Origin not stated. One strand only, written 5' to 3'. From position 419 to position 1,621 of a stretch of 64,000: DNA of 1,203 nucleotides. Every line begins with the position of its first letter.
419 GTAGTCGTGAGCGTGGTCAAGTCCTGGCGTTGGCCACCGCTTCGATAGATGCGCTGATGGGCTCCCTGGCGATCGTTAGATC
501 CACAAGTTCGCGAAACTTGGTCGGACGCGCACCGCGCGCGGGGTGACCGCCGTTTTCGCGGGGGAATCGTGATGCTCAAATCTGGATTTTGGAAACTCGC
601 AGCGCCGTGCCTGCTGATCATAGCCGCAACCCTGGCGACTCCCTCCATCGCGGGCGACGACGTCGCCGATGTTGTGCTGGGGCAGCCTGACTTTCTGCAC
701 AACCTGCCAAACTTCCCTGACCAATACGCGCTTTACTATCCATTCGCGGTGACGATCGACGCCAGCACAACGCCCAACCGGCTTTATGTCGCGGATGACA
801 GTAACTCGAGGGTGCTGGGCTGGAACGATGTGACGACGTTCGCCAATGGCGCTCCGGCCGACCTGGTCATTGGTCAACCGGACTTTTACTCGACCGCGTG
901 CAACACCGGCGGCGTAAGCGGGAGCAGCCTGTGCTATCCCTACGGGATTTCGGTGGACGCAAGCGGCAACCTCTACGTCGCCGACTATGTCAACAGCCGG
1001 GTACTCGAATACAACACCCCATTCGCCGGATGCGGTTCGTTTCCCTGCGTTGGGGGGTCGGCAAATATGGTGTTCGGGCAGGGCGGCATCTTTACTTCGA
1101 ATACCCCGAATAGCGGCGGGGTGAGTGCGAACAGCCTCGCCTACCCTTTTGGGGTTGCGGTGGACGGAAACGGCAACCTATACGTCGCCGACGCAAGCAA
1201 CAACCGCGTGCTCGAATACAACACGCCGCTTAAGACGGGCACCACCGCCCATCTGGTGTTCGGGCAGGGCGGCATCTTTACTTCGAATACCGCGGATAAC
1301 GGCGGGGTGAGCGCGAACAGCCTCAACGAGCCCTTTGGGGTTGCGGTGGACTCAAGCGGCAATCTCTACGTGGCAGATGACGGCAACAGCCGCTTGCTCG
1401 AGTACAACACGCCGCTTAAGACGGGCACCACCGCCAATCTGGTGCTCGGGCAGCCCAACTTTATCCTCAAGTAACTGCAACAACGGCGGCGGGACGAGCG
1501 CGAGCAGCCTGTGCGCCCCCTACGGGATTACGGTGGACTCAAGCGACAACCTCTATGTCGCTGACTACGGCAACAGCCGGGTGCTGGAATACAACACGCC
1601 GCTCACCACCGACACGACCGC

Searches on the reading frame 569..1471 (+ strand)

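Call 67: search_protein_families(library=pfam, proteins=[window:569-1471:+], max_evalue=0.00001)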
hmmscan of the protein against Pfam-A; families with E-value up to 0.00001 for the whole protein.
window:569-1471:+ (301 aa): 3 families
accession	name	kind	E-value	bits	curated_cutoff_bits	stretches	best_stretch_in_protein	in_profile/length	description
PF01436.27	NHL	-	1.2e-24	85.5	20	0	190-215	1-26/28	NHL repeat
PF25021.1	TEN_NHL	-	6.5e-13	48.8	27.1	0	67-147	81-167/357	Teneurin NHL domain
PF06739.17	SBBP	-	7.1e-12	45.5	20.5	0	188-207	11-29/38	Beta-propeller repeat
